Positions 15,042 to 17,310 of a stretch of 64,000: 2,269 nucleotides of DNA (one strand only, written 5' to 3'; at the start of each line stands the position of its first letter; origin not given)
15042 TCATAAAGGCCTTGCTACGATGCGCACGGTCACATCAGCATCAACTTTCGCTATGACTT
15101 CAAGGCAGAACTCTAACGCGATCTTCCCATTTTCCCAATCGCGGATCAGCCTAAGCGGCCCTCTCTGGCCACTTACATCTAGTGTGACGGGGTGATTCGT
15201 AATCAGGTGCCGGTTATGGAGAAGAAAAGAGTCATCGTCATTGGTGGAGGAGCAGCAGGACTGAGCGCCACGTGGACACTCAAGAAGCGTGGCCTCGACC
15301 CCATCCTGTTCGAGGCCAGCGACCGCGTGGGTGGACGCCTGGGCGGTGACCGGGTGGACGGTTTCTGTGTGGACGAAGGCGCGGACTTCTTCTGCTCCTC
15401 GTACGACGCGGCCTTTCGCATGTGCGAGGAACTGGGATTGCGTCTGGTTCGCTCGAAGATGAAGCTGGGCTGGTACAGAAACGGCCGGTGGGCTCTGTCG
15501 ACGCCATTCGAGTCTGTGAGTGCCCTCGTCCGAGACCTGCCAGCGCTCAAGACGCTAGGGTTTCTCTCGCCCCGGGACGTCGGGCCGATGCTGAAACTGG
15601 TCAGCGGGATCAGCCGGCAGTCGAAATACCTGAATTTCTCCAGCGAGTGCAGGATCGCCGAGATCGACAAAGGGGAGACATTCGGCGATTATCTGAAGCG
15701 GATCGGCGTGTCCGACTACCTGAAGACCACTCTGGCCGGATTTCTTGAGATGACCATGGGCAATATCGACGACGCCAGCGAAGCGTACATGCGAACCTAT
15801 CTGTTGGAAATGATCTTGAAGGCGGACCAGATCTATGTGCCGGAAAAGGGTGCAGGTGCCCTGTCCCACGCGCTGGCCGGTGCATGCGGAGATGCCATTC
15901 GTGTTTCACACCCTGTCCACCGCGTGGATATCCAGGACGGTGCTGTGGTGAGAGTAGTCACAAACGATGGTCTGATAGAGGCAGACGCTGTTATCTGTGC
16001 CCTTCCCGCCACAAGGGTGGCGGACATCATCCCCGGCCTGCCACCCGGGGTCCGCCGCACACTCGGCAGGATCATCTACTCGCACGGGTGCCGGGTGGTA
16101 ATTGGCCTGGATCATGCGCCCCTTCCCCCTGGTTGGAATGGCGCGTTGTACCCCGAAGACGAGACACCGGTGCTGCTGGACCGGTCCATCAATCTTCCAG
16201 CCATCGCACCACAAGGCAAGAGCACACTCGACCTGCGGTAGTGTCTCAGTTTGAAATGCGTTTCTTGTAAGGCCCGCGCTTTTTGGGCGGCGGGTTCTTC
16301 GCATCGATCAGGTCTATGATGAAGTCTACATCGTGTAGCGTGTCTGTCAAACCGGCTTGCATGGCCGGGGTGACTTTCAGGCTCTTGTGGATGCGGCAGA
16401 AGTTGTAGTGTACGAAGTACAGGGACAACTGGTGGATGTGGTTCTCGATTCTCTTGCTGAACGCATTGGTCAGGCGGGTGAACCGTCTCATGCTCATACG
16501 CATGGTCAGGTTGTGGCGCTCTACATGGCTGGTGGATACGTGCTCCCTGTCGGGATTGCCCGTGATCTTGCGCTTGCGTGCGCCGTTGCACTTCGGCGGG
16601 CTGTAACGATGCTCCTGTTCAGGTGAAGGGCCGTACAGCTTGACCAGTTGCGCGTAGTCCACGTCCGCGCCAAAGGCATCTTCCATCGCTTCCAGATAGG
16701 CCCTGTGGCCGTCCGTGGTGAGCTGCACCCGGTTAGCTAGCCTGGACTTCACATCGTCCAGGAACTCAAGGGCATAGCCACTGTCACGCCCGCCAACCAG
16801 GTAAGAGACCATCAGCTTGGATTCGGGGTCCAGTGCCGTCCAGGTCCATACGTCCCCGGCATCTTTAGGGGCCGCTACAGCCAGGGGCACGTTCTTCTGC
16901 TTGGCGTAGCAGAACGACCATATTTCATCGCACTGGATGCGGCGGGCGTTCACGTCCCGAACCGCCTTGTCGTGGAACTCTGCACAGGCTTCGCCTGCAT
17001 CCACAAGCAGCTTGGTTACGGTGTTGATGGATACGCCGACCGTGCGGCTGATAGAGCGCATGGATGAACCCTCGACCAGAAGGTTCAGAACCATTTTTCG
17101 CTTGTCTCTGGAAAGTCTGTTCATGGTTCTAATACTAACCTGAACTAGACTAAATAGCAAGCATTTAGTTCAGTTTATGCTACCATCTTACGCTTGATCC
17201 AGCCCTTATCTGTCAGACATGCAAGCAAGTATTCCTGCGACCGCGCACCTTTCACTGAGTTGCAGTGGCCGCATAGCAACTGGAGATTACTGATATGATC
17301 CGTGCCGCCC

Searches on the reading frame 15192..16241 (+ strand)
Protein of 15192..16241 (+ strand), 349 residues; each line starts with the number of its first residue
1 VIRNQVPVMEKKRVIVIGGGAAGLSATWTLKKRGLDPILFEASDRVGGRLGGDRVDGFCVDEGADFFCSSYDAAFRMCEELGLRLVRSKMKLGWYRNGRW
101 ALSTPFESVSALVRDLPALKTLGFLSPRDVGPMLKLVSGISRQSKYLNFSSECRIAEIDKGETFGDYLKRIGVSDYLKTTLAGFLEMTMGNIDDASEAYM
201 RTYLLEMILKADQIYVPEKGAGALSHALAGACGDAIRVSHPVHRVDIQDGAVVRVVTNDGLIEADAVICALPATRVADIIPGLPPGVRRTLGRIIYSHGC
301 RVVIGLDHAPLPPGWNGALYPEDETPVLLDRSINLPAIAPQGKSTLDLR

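Call 7: search_protein_families(library=pfam, proteins=[window:15192-16241:+], max_evalue=0.01)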
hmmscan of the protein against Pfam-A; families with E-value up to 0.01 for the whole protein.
window:15192-16241:+ (349 aa): 11 families
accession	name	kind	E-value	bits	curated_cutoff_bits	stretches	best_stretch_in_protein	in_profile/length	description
PF01593.30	Amino_oxidase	-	2e-36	126.7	19.8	1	22-314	2-302/443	Flavin containing amine oxidoreductase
PF13450.12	NAD_binding_8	-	7.5e-14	52.2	21.9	1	16-81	1-68/68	NAD(P)-binding Rossmann-like domain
PF01266.30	DAO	-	8e-09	35.9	27.9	1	13-48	1-37/353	FAD dependent oxidoreductase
PF03486.20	HI0933_like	-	4.4e-06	26.7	50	1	13-50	2-39/244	HI0933-like protein Rossmann domain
PF00890.30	FAD_binding_2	-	6.9e-06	25.9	20.4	1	14-48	2-36/414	FAD binding domain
PF12831.13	FAD_oxidored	-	4.3e-05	23.4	27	1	14-71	2-54/416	FAD dependent oxidoreductase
PF07992.20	Pyr_redox_2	-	7.9e-05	22.6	26.1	1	13-45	2-35/291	Pyridine nucleotide-disulphide oxidoreductase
PF01946.23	Thi4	-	0.0004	20.1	26.2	1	12-67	18-76/235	Thi4 family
PF01134.28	GIDA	-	0.00057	19.5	22.1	1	14-42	2-31/391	Glucose inhibited division protein A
PF00743.25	FMO-like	-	0.0018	17.2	22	1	11-48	1-38/532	Flavin-binding monooxygenase-like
PF13738.12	Pyr_redox_3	-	0.0026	17.5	30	0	15-41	1-28/305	Pyridine nucleotide-disulphide oxidoreductase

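Call 57: find_homologous_proteins(query=window:15192-16241:+, max_evalue=1e-30)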
Query window:15192-16241:+ (349 aa): 446 proteins with E <= 1e-30 among 8000 candidates; the best 120 are listed.
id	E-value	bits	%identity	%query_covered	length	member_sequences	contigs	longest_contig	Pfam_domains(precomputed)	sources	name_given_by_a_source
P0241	2.8e-227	772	100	98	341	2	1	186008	PF01266.31,PF01593.31,PF13450.13,PF00890.31,PF03486.21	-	-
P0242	2.0e-181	621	80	97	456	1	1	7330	PF01266.31,PF01593.31,PF13450.13,PF00890.31,PF07992.21,PF03486.21,PF12831.14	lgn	-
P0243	1.4e-180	618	80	98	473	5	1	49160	PF01266.31,PF01593.31,PF13450.13,PF03486.21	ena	-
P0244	5.9e-178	609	79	97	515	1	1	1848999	PF01946.24,PF01266.31,PF01593.31,PF13450.13,PF00890.31,PF03486.21,PF12831.14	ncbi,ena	-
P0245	2.1e-177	608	78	97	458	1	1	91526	PF01266.31,PF01593.31,PF13450.13,PF00890.31,PF03486.21,PF12831.14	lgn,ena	-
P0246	6.1e-177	606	79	97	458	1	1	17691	PF01266.31,PF01593.31,PF13450.13,PF00890.31,PF07992.21,PF03486.21,PF01134.29,PF12831.14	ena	-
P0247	8.5e-174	596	80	93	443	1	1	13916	PF01593.31,PF13450.13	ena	-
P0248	2.3e-173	594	78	97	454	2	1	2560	PF01266.31,PF01593.31,PF13450.13,PF00890.31,PF03486.21,PF01134.29,PF12831.14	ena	-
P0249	1.5e-170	585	78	97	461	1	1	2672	PF01946.24,PF01266.31,PF01593.31,PF13450.13,PF00890.31,PF07992.21,PF03486.21,PF12831.14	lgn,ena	-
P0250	5.0e-166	570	76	97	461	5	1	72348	PF01946.24,PF01266.31,PF01593.31,PF13450.13,PF00890.31,PF07992.21,PF03486.21,PF12831.14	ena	-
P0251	4.8e-165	567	75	92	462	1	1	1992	PF01946.24,PF01266.31,PF01593.31,PF13450.13,PF00890.31,PF07992.21,PF03486.21,PF01134.29,PF12831.14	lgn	-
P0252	6.3e-164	563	74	97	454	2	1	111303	PF01266.31,PF01593.31,PF13450.13,PF00890.31,PF03486.21,PF12831.14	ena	-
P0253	7.9e-163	560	71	97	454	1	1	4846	PF01266.31,PF01593.31,PF13450.13,PF00890.31,PF03486.21,PF01134.29,PF12831.14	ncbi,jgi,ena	-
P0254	5.7e-162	557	71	97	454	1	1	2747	PF01266.31,PF01593.31,PF13450.13,PF00890.31,PF03486.21,PF01134.29,PF12831.14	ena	-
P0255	5.9e-162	557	72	99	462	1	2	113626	PF01266.31,PF01593.31,PF13450.13,PF00890.31,PF07992.21,PF03486.21,PF01494.26,PF12831.14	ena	-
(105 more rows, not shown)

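Call 58: find_encoding_contigs(protein=P0243, flank=8000, max_places=3)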
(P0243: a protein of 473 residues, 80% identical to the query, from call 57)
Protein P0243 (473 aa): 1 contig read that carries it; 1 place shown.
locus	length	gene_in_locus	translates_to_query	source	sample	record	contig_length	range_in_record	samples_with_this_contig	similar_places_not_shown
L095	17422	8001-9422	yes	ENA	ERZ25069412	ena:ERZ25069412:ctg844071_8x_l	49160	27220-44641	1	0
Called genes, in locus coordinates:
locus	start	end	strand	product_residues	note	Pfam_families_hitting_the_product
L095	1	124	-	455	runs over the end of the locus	PF00202:Aminotran_3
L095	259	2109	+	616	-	PF00664:ABC_membrane, PF00005:ABC_tran, PF02463:SMC_N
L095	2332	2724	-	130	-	-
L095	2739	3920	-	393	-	PF03235:GmrSD_N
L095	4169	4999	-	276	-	PF13561:adh_short_C2, PF00106:adh_short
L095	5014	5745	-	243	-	PF17746:SfsA_N, PF03749:SfsA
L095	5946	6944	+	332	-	PF01408:GFO_IDH_MocA (weak), PF22725:GFO_IDH_MocA_C3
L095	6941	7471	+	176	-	PF05099:TerB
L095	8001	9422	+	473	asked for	PF01266:DAO, PF01593:Amino_oxidase, PF03486:HI0933_like (faint), PF13450:NAD_binding_8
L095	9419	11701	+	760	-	PF03176:MMPL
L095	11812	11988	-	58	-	-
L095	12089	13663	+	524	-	-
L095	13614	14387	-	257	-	PF00106:adh_short, PF08659:KR, PF13561:adh_short_C2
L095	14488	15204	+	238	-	-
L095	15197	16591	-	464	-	PF11376:DUF3179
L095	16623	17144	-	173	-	-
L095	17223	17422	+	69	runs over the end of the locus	-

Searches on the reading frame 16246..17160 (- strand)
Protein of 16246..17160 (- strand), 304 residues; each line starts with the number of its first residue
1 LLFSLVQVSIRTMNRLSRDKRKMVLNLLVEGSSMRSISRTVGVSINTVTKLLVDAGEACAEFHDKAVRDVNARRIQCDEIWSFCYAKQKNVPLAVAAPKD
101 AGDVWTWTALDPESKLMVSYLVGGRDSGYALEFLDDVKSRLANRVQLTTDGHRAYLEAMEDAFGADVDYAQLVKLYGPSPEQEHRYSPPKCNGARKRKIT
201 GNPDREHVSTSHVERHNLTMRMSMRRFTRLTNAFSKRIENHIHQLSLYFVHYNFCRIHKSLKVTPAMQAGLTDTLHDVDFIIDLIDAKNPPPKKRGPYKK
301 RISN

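Call 7: search_protein_families(library=pfam, proteins=[window:16246-17160:-], max_evalue=0.01)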
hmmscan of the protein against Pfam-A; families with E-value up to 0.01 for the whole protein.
window:16246-17160:- (304 aa): 3 families
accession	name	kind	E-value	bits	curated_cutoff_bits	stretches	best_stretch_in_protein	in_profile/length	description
PF03400.19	DDE_Tnp_IS1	-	2.5e-05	25.1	24.1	1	209-248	85-124/131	IS1 transposase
PF08281.18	Sigma70_r4_2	-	0.0024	17.9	25.7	1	11-53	6-48/54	Sigma-70, region 4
PF13610.12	DDE_Tnp_IS240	-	0.0025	18.4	27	1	105-162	19-77/139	DDE domain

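Call 38: search_protein_families(library=ncbifam, proteins=[window:16246-17124:-], max_evalue=0.01)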
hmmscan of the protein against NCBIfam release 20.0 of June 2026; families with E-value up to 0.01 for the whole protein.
window:16246-17124:- (292 aa): 5 families
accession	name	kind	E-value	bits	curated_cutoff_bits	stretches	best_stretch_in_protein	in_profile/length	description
NF033558.1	transpos_IS1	equivalog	5e-18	65.8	100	1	5-149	41-169/199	IS1 family transposase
NF033577.2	transpos_IS481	equivalog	1.9e-06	27.6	224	0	4-167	59-217/284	IS481 family transposase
NF033587.1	transpos_IS6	equivalog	1.5e-05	24.8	125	1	92-151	84-144/202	IS6 family transposase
NF033550.5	transpos_ISL3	equivalog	0.0057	15.8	180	1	3-151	71-198/370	ISL3 family transposase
NF033545.0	transpos_IS630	equivalog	0.0059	16.1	100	0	9-43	2-36/299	IS630 family transposase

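Call 39: search_protein_families(library=padloc, proteins=[window:16246-17124:-], max_evalue=0.01)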
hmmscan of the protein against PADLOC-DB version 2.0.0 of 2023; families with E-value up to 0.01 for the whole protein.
window:16246-17124:- (292 aa): 0 families
